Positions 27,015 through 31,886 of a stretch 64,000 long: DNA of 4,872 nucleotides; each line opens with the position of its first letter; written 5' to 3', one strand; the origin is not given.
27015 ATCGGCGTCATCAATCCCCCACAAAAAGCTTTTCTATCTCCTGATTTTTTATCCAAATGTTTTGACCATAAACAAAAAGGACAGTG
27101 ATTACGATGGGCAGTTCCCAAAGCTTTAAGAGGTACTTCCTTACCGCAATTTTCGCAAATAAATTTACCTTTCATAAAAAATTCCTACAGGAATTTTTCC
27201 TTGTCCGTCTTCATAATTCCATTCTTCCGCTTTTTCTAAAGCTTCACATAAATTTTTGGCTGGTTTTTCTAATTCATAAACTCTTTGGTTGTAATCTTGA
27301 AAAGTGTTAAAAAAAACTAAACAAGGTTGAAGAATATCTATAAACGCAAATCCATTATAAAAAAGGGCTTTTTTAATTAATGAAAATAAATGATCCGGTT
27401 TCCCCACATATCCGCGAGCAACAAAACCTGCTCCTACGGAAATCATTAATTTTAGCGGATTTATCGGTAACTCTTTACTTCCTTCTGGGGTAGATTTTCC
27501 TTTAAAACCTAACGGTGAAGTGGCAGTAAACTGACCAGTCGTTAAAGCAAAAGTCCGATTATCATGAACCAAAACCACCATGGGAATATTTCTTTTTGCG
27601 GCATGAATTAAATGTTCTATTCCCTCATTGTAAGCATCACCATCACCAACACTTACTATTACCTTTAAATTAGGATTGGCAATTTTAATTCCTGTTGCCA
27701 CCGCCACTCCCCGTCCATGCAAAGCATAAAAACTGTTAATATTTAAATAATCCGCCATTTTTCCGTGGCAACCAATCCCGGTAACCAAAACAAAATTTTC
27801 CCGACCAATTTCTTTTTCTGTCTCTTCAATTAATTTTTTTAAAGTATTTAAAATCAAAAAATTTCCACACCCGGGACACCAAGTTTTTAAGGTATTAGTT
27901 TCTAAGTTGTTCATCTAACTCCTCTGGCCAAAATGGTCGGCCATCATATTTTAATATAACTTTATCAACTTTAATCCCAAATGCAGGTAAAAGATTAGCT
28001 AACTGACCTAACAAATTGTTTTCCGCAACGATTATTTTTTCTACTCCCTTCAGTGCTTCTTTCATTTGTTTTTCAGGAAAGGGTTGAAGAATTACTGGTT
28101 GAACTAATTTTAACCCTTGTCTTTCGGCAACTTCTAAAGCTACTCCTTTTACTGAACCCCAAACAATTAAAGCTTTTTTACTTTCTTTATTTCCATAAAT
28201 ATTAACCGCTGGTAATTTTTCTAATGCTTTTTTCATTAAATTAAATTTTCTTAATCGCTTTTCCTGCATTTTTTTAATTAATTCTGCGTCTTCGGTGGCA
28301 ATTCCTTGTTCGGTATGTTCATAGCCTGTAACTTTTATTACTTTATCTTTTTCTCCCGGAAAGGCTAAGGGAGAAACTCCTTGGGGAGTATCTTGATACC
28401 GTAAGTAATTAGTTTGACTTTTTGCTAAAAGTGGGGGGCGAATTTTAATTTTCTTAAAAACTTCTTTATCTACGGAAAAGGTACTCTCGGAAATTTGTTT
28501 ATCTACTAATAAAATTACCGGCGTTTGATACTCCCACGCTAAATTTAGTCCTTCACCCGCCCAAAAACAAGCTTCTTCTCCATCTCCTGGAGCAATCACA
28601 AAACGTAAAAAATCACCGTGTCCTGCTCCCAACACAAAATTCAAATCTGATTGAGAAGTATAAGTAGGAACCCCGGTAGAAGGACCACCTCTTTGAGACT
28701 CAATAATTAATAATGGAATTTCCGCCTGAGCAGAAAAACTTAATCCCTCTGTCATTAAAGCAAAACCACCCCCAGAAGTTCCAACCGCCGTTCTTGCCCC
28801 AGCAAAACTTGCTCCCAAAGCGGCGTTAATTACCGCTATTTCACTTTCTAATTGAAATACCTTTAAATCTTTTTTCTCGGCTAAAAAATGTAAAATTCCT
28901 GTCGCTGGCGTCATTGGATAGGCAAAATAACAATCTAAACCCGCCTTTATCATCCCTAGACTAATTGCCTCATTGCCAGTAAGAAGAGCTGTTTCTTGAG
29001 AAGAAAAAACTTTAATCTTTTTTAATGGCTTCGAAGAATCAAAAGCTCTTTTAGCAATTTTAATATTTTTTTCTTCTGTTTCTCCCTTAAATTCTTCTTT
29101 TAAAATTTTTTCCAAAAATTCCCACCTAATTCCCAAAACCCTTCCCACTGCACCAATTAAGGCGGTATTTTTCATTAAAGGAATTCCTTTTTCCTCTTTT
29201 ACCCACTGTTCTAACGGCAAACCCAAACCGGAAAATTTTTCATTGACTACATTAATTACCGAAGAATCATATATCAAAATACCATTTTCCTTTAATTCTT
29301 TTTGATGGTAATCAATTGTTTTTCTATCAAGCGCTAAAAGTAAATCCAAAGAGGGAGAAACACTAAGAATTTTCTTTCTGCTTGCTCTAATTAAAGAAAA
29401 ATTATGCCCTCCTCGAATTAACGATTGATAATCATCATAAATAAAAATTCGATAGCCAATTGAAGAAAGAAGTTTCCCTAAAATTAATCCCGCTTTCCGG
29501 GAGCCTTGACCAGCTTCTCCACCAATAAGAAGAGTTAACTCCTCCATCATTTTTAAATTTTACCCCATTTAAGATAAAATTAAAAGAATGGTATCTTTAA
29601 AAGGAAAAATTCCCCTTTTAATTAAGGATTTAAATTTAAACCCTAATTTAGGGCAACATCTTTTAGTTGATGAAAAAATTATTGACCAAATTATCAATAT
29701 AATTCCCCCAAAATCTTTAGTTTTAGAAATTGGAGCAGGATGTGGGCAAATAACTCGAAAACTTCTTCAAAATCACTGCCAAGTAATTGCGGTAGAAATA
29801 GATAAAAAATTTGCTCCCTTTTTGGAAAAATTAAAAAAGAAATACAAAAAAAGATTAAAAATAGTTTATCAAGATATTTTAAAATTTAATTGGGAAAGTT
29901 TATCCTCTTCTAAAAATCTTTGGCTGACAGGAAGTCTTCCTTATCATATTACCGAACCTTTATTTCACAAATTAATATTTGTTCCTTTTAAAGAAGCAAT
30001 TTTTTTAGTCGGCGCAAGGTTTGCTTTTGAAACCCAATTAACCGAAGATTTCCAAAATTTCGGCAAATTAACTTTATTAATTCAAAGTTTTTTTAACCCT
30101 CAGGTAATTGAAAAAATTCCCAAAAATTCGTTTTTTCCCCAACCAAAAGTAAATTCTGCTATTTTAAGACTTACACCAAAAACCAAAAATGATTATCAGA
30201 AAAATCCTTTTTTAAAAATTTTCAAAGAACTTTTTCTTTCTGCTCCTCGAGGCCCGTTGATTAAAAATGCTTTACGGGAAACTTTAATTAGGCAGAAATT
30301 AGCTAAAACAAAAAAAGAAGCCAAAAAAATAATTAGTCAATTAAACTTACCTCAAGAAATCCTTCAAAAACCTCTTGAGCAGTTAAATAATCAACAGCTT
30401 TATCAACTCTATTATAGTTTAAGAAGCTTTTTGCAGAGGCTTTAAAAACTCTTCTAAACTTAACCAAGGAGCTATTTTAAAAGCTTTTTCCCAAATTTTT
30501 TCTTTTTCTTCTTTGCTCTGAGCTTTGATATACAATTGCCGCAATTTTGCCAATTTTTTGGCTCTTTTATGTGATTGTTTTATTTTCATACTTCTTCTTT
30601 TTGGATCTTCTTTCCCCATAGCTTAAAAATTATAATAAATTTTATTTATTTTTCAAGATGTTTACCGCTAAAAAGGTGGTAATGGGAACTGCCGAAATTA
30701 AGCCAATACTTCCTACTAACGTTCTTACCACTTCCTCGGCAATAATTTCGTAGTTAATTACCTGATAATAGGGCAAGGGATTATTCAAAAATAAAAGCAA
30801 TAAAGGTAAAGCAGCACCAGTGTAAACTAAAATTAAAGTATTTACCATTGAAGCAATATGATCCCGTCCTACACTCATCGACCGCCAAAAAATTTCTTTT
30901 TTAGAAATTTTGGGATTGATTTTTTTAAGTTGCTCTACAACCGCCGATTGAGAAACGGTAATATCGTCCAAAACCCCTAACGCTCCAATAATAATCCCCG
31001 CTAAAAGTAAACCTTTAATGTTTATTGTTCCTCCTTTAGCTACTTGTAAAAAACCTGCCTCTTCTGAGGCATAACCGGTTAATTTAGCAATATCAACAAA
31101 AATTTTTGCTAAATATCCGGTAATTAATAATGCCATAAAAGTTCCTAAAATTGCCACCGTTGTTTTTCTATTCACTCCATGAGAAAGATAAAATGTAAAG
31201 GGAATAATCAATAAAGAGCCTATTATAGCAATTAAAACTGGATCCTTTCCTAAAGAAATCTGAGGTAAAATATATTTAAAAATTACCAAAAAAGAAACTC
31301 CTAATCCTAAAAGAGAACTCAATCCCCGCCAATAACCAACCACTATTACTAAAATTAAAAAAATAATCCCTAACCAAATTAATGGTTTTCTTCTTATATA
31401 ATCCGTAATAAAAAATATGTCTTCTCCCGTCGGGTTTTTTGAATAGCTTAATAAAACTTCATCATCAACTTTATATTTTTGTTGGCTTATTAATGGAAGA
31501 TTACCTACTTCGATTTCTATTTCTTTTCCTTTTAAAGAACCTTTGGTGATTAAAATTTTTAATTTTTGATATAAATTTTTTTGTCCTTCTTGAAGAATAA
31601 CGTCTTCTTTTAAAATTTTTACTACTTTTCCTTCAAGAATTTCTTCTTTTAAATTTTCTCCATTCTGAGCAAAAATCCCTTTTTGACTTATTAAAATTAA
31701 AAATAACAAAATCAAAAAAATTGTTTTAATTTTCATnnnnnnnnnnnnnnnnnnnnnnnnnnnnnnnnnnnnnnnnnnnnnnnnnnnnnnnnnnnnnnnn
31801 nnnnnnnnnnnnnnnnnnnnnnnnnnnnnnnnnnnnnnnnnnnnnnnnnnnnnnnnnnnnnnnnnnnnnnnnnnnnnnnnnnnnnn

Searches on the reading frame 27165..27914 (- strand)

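Call 68: search_protein_families(library=pfam, proteins=[window:27165-27914:-], max_evalue=0.000001)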
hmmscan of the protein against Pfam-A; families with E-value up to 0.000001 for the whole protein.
window:27165-27914:- (249 aa): 1 family
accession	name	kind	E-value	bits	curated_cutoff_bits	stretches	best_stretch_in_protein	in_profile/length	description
PF02775.26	TPP_enzyme_C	-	1.4e-29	103.3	21.9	1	46-194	1-151/151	Thiamine pyrophosphate enzyme, C-terminal TPP binding domain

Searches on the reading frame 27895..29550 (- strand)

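Call 68: search_protein_families(library=pfam, proteins=[window:27895-29550:-], max_evalue=0.000001)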
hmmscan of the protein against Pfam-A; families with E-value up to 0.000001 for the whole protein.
window:27895-29550:- (551 aa): 3 families
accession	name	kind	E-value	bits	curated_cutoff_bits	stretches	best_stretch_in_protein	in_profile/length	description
PF01855.24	POR_N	-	1.9e-46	159.1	27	1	199-428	2-228/231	Pyruvate flavodoxin/ferredoxin oxidoreductase, thiamine diP-bdg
PF01558.24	POR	-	3.8e-31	109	27.4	1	13-170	1-172/173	Pyruvate ferredoxin/flavodoxin oxidoreductase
PF02776.23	TPP_enzyme_N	-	1e-07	32.2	26.8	1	191-298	2-109/119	Thiamine pyrophosphate enzyme, N-terminal TPP binding domain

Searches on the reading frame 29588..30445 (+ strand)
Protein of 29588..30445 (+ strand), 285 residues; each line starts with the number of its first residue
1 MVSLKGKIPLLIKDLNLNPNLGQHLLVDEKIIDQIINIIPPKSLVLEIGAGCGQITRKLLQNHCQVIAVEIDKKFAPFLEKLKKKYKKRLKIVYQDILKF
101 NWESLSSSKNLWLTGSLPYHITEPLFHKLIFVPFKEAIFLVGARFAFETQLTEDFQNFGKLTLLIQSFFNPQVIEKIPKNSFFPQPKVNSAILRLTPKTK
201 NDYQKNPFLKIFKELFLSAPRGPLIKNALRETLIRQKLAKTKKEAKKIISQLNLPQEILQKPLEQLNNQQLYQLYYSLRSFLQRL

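Call 68: search_protein_families(library=pfam, proteins=[window:29588-30445:+], max_evalue=0.000001)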
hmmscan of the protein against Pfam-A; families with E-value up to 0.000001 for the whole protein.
window:29588-30445:+ (285 aa): 1 family
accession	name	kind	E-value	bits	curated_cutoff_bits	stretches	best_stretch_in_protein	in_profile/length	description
PF00398.26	RrnaAD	-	1.7e-40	139.3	24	1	16-247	3-239/263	Ribosomal RNA adenine dimethylase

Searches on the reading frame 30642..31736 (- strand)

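Call 68: search_protein_families(library=pfam, proteins=[window:30642-31736:-], max_evalue=0.000001)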
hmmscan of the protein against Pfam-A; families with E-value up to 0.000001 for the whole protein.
window:30642-31736:- (364 aa): 1 family
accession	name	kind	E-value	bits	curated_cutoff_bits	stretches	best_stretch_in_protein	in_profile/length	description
PF07907.16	YibE_F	-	1.8e-77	260.6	27.2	1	119-357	1-239/241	YibE/F-like protein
